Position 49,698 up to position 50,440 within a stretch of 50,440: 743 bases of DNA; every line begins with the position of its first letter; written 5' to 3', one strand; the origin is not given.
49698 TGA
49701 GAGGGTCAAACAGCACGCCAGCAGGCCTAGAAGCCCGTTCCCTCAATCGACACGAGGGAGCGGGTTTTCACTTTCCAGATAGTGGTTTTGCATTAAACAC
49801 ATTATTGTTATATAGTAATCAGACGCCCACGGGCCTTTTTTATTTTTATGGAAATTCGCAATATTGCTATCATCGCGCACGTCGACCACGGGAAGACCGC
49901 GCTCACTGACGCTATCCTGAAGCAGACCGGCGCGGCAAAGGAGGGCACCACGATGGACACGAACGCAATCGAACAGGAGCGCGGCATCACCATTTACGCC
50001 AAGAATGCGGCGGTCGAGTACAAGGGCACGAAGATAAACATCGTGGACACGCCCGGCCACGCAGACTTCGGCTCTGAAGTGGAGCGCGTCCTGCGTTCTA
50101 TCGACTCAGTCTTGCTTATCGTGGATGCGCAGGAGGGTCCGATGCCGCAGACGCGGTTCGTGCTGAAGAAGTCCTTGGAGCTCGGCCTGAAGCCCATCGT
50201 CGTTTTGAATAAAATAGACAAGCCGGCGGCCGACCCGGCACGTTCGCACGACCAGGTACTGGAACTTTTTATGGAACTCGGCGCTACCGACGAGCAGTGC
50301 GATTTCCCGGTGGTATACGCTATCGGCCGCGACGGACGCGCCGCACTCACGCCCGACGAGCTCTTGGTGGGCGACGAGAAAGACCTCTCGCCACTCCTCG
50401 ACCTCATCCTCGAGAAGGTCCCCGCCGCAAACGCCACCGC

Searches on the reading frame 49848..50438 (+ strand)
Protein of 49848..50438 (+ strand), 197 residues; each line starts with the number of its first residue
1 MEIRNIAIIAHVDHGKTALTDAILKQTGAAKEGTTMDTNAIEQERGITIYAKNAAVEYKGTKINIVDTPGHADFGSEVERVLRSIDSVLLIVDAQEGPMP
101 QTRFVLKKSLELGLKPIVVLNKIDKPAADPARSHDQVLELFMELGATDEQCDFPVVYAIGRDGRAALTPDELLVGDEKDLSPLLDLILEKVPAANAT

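Call 12: find_homologous_proteins(query=window:49848-50438:+, max_evalue=1e-40)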
Query window:49848-50438:+ (197 aa): 7461 proteins with E <= 1e-40 among 8000 candidates; the best 120 are listed.
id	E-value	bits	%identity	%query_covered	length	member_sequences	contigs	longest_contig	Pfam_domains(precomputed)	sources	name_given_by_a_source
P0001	2.8e-109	381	91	99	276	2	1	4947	PF01926.30,PF02421.25,PF00009.34,PF03144.32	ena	-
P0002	1.2e-108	379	91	100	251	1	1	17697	PF01926.30,PF02421.25,PF00009.34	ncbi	ncbi:MAG: GTP-binding protein, partial [Patescibacteria group bacterium]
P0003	5.6e-107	373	89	99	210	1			PF01926.30,PF02421.25,PF00009.34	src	-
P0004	2.5e-106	371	89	99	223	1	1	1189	PF01926.30,PF02421.25,PF00009.34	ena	-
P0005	1.7e-102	359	87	99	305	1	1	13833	PF01926.30,PF02421.25,PF00009.34,PF03144.32,PF22042.3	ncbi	ncbi:MAG: GTP-binding protein, partial [Candidatus Paceibacterota bacterium]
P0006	9.7e-102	356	84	99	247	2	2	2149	PF01926.30,PF00009.34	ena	-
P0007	8.8e-101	353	86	98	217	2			PF01926.30,PF00009.34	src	-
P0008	6.3e-96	337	91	87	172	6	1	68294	PF01926.30,PF02421.25,PF00009.34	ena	-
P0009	6.6e-96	337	81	100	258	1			PF01926.30,PF00009.34,PF03144.32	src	-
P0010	6.9e-96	337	83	99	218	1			PF01926.30,PF02421.25,PF00009.34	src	-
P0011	5.5e-95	334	79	99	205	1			PF01926.30,PF02421.25,PF00009.34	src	-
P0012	1.2e-94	333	80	98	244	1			PF01926.30,PF00009.34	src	-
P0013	2.9e-94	332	84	98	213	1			PF01926.30,PF02421.25,PF00009.34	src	-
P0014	3.7e-94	331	83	97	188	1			PF01926.30,PF02421.25,PF00009.34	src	-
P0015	3.1e-93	328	81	97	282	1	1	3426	PF01926.30,PF02421.25,PF00009.34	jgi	jgi:GTP-binding protein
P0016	3.1e-93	328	81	98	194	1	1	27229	PF01926.30,PF02421.25,PF00009.34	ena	-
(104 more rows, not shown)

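Call 13: find_encoding_contigs(protein=P0002, flank=3000, max_places=3)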
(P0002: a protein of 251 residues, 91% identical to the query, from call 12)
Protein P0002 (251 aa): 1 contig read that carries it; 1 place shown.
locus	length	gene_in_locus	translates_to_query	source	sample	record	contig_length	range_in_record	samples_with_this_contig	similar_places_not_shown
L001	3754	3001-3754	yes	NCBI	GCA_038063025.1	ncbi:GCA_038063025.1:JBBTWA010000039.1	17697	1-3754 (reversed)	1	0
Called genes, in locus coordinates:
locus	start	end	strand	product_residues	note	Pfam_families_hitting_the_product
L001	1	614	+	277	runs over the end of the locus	-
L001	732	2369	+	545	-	PF02518:HATPase_c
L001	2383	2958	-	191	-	-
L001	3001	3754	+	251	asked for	PF00009:GTP_EFTU, PF01926:MMR_HSR1, PF02421:FeoB_N (weak)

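Call 14: find_encoding_contigs(protein=P0005, flank=3000, max_places=3)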
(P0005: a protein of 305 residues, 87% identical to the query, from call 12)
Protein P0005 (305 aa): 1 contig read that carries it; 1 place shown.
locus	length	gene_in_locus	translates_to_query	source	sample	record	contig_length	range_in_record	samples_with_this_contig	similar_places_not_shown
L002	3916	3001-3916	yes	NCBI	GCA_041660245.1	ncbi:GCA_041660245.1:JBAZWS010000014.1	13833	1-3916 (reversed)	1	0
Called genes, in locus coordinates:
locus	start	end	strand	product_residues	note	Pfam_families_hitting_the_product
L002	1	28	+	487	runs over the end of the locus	PF03193:RsgA_GTPase (faint), PF00005:ABC_tran, PF02463:SMC_N (faint), PF13191:AAA_16 (faint), PF13555:AAA_29 (faint), PF20720:nSTAND3 (faint), PF13304:AAA_21 (weak), PF00005:ABC_tran, +2 more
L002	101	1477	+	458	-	PF01566:Nramp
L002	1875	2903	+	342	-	PF00078:RVT_1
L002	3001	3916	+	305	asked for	PF00009:GTP_EFTU, PF01926:MMR_HSR1, PF02421:FeoB_N (faint), PF22042:EF-G_D2, PF03144:GTP_EFTU_D2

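Call 15: find_encoding_contigs(protein=P0008, flank=3000, max_places=3)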
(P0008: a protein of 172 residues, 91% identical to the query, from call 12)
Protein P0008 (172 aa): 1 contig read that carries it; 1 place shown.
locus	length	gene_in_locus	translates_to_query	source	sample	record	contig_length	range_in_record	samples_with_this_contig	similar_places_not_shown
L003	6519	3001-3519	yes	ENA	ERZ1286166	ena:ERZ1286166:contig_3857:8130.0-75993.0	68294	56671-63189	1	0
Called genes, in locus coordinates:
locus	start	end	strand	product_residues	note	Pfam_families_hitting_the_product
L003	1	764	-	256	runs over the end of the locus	PF01479:S4, PF00849:PseudoU_synth_2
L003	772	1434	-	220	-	-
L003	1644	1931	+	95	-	-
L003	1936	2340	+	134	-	PF00005:ABC_tran, PF13304:AAA_21 (weak)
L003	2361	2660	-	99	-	-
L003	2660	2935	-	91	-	-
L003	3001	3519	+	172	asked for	PF00009:GTP_EFTU, PF01926:MMR_HSR1, PF02421:FeoB_N (weak)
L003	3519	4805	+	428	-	PF22042:EF-G_D2 (weak), PF03144:GTP_EFTU_D2, PF00679:EFG_C, PF21018:BipA_C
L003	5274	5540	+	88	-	-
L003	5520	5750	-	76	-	-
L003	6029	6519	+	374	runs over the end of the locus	PF02353:CMAS, PF13489:Methyltransf_23, PF01728:FtsJ, PF07021:MetW (weak), PF08241:Methyltransf_11, PF08242:Methyltransf_12, PF13649:Methyltransf_25, PF13847:Methyltransf_31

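Call 16: find_encoding_contigs(protein=P0016, flank=3000, max_places=3)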
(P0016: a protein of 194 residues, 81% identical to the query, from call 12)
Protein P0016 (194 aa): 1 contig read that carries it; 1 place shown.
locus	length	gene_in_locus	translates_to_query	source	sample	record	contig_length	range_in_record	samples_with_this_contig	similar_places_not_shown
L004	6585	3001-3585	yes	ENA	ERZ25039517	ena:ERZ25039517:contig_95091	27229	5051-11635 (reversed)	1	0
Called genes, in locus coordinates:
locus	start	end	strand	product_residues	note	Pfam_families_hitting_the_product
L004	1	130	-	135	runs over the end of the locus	PF01406:tRNA-synt_1e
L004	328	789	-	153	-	PF01544:CorA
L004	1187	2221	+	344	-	PF03572:Peptidase_S41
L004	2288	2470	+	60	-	PF03572:Peptidase_S41 (weak)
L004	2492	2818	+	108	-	PF01281:Ribosomal_L9_N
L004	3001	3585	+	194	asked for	PF00009:GTP_EFTU, PF01926:MMR_HSR1, PF02421:FeoB_N (faint)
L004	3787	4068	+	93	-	-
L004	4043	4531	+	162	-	PF21018:BipA_C (faint), PF00679:EFG_C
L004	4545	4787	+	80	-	PF21018:BipA_C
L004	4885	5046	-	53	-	PF01016:Ribosomal_L27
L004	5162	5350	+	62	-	-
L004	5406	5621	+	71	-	-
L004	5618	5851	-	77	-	-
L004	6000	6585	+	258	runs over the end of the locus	PF00586:AIRS (weak)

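Call 69: find_encoding_contigs(protein=P0001, flank=4500, max_places=3)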
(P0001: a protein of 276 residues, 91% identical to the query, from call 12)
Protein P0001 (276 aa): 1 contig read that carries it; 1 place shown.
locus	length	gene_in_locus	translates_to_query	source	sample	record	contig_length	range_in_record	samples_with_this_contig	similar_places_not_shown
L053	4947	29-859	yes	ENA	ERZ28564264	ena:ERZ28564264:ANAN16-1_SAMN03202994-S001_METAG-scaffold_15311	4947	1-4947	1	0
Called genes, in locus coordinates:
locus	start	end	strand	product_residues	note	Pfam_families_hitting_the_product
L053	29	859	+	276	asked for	PF00009:GTP_EFTU, PF01926:MMR_HSR1, PF02421:FeoB_N (weak), PF03144:GTP_EFTU_D2 (weak)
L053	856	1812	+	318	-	PF00679:EFG_C, PF21018:BipA_C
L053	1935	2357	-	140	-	-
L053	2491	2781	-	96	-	-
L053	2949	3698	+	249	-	-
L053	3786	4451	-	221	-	PF00156:Pribosyltran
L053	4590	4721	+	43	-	-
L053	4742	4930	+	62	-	-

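Call 85: search_protein_families(library=padloc, proteins=[L002:1875-2903:+], max_evalue=0.001)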
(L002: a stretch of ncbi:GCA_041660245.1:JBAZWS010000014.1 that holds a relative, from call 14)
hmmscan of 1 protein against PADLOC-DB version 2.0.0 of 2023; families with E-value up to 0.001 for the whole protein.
L002:1875-2903:+ (342 aa): 54 families (the best 25 are shown)
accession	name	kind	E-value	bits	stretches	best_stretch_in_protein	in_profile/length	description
PDLC02941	RT_II-A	-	6.9e-23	79.3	1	163-319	147-292/309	-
PDLC03740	RT_outgroup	-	7.7e-20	69.5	1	24-243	129-328/407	retron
PDLC02943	RT_III-A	-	3.4e-19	66.9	1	164-257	157-248/322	-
PDLC02952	RT_VI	-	4.1e-19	66.9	2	164-281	139-247/279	-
PDLC02949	RT_other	-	4.4e-19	67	1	25-242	193-390/481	-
PDLC02946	RT_III-A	-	1.2e-18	65.4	1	164-245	169-249/330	-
PDLC02945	RT_III-A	-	2.1e-18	64.5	1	21-251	71-285/362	-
PDLC02967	RT-Toprim_I-C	-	2.5e-18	64.2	1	162-241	151-234/549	single gene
PDLC02956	RT_XIII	-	6.8e-18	62.9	1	28-244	155-351/469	-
PDLC02937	RT_I-B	-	2.1e-17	61.4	2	165-247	142-228/316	-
PDLC02939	RT_II-A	-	3.3e-17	60.9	1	28-297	39-271/304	-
PDLC02948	RT_IX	-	1.4e-16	58.4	1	162-242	175-255/317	-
PDLC02964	RT-Toprim_I-C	-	1.6e-16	58.2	1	162-241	152-235/554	single gene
PDLC02962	RT-TIR_XII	-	3.2e-16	57.2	2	164-244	151-241/478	single gene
PDLC02960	RT-Protease_XI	-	4.7e-16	56.8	1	165-242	143-230/506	single gene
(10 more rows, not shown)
